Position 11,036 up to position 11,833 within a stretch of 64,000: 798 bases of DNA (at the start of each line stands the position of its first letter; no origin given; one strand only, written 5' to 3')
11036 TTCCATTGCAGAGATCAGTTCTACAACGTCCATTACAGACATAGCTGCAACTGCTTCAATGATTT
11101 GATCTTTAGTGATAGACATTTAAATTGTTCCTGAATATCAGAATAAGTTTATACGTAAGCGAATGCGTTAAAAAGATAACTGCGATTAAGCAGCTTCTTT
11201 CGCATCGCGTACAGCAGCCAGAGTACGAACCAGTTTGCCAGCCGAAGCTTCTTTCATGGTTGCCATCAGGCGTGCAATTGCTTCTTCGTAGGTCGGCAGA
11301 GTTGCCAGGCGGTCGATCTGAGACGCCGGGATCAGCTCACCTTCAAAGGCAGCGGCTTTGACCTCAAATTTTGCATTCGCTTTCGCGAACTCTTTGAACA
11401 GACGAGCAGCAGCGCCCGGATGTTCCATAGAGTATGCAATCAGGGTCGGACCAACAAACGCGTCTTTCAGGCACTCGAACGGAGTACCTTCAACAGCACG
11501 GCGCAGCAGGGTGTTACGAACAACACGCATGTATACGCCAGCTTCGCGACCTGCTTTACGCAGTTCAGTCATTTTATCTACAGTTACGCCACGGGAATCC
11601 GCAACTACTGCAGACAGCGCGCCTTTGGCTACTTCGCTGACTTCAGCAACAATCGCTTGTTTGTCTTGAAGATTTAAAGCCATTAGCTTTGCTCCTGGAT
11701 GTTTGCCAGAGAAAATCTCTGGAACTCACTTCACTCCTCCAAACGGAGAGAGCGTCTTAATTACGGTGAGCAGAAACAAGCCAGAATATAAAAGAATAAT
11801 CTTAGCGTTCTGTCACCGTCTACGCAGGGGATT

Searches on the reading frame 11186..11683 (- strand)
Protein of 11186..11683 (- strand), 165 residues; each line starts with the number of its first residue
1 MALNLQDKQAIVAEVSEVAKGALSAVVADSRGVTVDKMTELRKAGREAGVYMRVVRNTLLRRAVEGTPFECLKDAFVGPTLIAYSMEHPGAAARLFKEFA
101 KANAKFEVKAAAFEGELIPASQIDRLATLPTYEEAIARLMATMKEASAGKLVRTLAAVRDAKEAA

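Call 22: find_related_loci(query=window:11186-11683:-, collection=genome_contigs, flank=1500)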
Query window:11186-11683:- (165 aa) in genome_contigs; peptide patterns used: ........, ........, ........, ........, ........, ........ (x = any residue, [..] = any of these).
600 stretches matched a pattern (row limit reached: there are more); 523 encode a relative of the query (tblastn E <= 1e-3); the best 80 are kept; 80 distinct loci.
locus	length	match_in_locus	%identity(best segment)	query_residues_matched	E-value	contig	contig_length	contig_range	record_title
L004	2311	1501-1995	98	1-165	1e-106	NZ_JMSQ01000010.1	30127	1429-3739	Siccibacter colletis strain 1383 contig010, whole genome shotgun sequence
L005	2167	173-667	98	1-165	1e-106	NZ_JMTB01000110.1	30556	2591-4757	Trabulsiella guamensis ATCC 49490 GTGU.assembly.110, whole genome shotgun sequence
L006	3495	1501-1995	98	1-165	4e-104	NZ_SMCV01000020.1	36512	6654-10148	Raoultella sp. BIGb0138 Ga0304797_120, whole genome shotgun sequence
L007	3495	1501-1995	98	1-165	4e-104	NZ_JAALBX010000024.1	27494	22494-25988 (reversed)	Citrobacter freundii strain M-21 NODE_24_length_27494_cov_84.7738, whole genome shotgun sequence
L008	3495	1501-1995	98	1-165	1e-103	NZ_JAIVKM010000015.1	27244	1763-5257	Mangrovibacter yixingensis strain SaN21-3 SaN21-3_ctg015, whole genome shotgun sequence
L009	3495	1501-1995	97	1-165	2e-103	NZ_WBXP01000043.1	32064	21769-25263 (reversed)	Shimwellia pseudoproteus strain DSM 3038 DSM3038_43, whole genome shotgun sequence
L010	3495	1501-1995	96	1-165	2e-103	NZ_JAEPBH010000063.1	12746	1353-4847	Tenebrionibacter intestinalis strain BIT-L3 Scaffold63, whole genome shotgun sequence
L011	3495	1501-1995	96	1-165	3e-103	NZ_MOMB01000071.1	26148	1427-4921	Erwinia sp. OLFS4 NODE_43_length_26148_cov_59.003_ID_85, whole genome shotgun sequence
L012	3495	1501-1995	96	1-165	8e-103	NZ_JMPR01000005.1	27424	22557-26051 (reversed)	Tatumella ptyseos ATCC 33301 GTPT.assembly.005, whole genome shotgun sequence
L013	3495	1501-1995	96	1-165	5e-103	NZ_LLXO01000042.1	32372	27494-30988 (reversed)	Entomohabitans teleogrylli strain SCU-B244 contig42, whole genome shotgun sequence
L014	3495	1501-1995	97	1-165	1e-102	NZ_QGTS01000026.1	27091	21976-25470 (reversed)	Mangrovibacter plantisponsor strain DSM 19579 Ga0244534_126, whole genome shotgun sequence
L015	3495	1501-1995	97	1-165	5e-103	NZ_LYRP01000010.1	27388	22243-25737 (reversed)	Mangrovibacter phragmitis strain MP23 scaffold18.1, whole genome shotgun sequence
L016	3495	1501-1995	96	1-165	8e-103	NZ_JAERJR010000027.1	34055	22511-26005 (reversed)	Tatumella sp. JGM118 scaffold27_size34055, whole genome shotgun sequence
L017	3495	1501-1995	96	1-165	8e-103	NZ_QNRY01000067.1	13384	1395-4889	Brenneria salicis ATCC 15712 = DSM 30166 Ga0244580_167, whole genome shotgun sequence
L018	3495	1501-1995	96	1-165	2e-102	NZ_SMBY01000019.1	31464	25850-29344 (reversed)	Samsonia erythrinae strain DSM 16730 Ga0244673_119, whole genome shotgun sequence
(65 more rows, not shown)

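Call 51: list_cluster_members(proteins=[window:11186-11683:-])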
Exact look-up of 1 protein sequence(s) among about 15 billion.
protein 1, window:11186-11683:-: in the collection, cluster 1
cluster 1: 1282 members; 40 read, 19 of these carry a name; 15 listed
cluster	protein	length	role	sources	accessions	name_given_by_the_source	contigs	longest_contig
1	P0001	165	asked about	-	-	50S ribosomal protein L10 [Escherichia coli] | large subunit ribosomal protein L10 | Large ribosomal subunit protein uL10 n=101 Tax=cellular organisms TaxID=131567 ...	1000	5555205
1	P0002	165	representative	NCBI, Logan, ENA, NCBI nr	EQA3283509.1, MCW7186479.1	50S ribosomal protein L10 [Escherichia coli]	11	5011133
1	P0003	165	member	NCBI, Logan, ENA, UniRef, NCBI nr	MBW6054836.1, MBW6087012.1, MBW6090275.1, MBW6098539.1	50S ribosomal protein L10 [Escherichia coli] | Large ribosomal subunit protein uL10 n=1 Tax=Escherichia coli TaxID=562 ...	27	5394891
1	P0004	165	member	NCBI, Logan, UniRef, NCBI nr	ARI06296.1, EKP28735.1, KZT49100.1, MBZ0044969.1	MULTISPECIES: 50S ribosomal protein L10 [Klebsiella] | 50S ribosomal protein L10 n=1 Tax=Klebsiella TaxID=570 RepID=UPI0002975B8E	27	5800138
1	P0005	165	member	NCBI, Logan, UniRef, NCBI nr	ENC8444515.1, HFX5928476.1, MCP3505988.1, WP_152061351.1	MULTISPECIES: 50S ribosomal protein L10 [Enterobacteriaceae] | 50S ribosomal protein L10 n=1 Tax=Enterobacteriaceae TaxID=543 RepID=UPI0012608BCD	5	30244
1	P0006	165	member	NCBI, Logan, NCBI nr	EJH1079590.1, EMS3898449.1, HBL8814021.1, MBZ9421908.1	50S ribosomal protein L10 [Escherichia coli]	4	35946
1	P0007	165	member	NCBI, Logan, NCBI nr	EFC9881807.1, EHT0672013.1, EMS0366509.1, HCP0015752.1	50S ribosomal protein L10 [Escherichia coli]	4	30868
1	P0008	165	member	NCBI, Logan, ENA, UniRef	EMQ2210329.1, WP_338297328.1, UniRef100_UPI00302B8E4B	50S ribosomal protein L10 [Escherichia coli] | 50S ribosomal protein L10 n=1 Tax=Escherichia coli TaxID=562 RepID=UPI00302B8E4B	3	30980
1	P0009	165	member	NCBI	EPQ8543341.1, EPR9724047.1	50S ribosomal protein L10 [Shigella flexneri]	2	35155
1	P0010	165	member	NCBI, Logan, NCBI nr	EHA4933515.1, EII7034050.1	50S ribosomal protein L10 [Escherichia coli]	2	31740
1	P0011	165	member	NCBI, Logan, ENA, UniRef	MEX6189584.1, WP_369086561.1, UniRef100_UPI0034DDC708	50S ribosomal protein L10 [Escherichia coli] | 50S ribosomal protein L10 n=1 Tax=Escherichia coli TaxID=562 RepID=UPI0034DDC708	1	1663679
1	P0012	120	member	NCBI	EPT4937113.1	50S ribosomal protein L10, partial [Escherichia coli]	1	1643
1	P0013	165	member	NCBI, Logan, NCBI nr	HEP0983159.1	TPA: 50S ribosomal protein L10 [Klebsiella aerogenes] | 50S ribosomal protein L10 [Klebsiella aerogenes]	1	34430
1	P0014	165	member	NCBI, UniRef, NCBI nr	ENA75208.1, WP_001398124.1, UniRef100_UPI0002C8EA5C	50S ribosomal protein L10 [Escherichia coli 2741950] | 50S ribosomal protein L10 n=1 Tax=Escherichia coli TaxID=562 RepID=UPI0002C8EA5C | 50S ribosomal protein L10 [Escherichia coli]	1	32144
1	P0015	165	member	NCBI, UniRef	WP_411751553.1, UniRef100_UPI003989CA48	50S ribosomal protein L10 [Serratia sp. (in: enterobacteria)] | 50S ribosomal protein L10 n=1 Tax=Serratia sp. (in: enterobacteria) TaxID=616 ...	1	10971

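Call 52: find_encoding_contigs(protein=P0001, flank=1500, max_places=10)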
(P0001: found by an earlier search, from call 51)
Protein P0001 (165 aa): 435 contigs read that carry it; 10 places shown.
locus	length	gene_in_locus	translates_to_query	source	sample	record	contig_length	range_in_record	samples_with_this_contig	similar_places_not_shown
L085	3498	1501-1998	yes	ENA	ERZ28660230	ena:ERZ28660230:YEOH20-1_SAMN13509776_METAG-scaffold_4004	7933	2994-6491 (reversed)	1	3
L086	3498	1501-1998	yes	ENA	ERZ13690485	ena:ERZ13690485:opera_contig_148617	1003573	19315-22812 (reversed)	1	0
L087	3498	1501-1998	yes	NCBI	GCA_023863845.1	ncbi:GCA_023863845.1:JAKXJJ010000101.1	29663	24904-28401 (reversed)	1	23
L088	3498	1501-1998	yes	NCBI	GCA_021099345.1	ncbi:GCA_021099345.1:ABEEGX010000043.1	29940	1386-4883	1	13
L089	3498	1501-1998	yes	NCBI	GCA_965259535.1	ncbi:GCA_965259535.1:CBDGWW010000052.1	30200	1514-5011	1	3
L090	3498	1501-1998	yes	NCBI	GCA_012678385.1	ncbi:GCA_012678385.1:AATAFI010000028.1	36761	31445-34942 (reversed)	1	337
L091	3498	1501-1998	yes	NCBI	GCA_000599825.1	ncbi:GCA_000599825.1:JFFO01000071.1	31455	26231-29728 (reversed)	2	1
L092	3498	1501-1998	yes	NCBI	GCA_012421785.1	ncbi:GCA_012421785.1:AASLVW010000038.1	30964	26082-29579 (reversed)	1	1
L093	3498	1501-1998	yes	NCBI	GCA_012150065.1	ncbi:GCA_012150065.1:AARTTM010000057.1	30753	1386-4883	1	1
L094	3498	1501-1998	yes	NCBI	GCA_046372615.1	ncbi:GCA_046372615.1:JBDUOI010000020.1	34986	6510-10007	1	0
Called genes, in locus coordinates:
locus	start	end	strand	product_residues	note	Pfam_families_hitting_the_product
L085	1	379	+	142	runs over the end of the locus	PF03946:Ribosomal_L11_N, PF00298:Ribosomal_L11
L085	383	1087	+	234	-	PF00687:Ribosomal_L1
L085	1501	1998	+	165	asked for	PF00466:Ribosomal_L10, PF27436:RL10_C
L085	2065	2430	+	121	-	PF16320:Ribosomal_L12_N, PF00542:Ribosomal_L12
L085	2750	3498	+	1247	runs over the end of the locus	?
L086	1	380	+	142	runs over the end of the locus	PF03946:Ribosomal_L11_N, PF00298:Ribosomal_L11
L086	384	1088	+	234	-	PF00687:Ribosomal_L1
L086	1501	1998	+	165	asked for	PF00466:Ribosomal_L10, PF27436:RL10_C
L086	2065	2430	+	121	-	PF16320:Ribosomal_L12_N, PF00542:Ribosomal_L12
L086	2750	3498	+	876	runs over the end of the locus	PF04563:RNA_pol_Rpb2_1, PF04561:RNA_pol_Rpb2_2, PF04565:RNA_pol_Rpb2_3, PF10385:RNA_pol_Rpb2_45, PF00562:RNA_pol_Rpb2_6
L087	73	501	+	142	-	PF03946:Ribosomal_L11_N, PF00298:Ribosomal_L11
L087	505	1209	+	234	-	PF00687:Ribosomal_L1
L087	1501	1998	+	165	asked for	PF00466:Ribosomal_L10, PF27436:RL10_C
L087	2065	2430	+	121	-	PF16320:Ribosomal_L12_N, PF00542:Ribosomal_L12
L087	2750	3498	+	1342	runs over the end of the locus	PF04563:RNA_pol_Rpb2_1, PF04561:RNA_pol_Rpb2_2, PF04565:RNA_pol_Rpb2_3, PF10385:RNA_pol_Rpb2_45, PF00562:RNA_pol_Rpb2_6, PF04560:RNA_pol_Rpb2_7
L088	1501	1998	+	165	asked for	PF00466:Ribosomal_L10, PF27436:RL10_C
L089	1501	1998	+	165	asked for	PF00466:Ribosomal_L10, PF27436:RL10_C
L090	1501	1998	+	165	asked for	PF00466:Ribosomal_L10, PF27436:RL10_C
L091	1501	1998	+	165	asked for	PF00466:Ribosomal_L10, PF27436:RL10_C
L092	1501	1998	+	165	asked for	PF00466:Ribosomal_L10, PF27436:RL10_C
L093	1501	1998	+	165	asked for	PF00466:Ribosomal_L10, PF27436:RL10_C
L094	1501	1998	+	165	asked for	PF00466:Ribosomal_L10, PF27436:RL10_C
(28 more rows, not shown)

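Call 59: find_encoding_contigs(protein=P0004, flank=1300, max_places=4)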
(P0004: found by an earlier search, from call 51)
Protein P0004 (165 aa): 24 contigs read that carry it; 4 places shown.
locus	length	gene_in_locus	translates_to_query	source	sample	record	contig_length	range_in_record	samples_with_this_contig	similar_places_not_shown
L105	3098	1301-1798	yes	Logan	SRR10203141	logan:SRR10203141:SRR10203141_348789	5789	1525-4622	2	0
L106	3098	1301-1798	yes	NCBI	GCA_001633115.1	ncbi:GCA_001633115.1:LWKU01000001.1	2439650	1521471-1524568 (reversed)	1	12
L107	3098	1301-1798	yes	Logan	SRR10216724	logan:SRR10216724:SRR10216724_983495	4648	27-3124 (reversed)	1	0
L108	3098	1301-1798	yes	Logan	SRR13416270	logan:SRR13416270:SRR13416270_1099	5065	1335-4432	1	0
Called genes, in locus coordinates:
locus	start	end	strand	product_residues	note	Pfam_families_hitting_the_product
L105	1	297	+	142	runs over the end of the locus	PF03946:Ribosomal_L11_N, PF00298:Ribosomal_L11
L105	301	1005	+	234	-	PF00687:Ribosomal_L1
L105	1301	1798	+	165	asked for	PF00466:Ribosomal_L10, PF27436:RL10_C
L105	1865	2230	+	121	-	PF16320:Ribosomal_L12_N, PF00542:Ribosomal_L12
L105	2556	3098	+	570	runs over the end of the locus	?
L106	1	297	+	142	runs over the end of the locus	PF03946:Ribosomal_L11_N, PF00298:Ribosomal_L11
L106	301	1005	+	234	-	PF00687:Ribosomal_L1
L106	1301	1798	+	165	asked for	PF00466:Ribosomal_L10, PF27436:RL10_C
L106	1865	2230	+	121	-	PF16320:Ribosomal_L12_N, PF00542:Ribosomal_L12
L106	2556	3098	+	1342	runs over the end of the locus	PF04563:RNA_pol_Rpb2_1, PF04561:RNA_pol_Rpb2_2, PF04565:RNA_pol_Rpb2_3, PF10385:RNA_pol_Rpb2_45, PF00562:RNA_pol_Rpb2_6, PF04560:RNA_pol_Rpb2_7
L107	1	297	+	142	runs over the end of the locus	PF03946:Ribosomal_L11_N, PF00298:Ribosomal_L11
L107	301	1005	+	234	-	PF00687:Ribosomal_L1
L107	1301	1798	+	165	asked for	PF00466:Ribosomal_L10, PF27436:RL10_C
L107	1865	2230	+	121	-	PF16320:Ribosomal_L12_N, PF00542:Ribosomal_L12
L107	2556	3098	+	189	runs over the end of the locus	?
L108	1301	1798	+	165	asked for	PF00466:Ribosomal_L10, PF27436:RL10_C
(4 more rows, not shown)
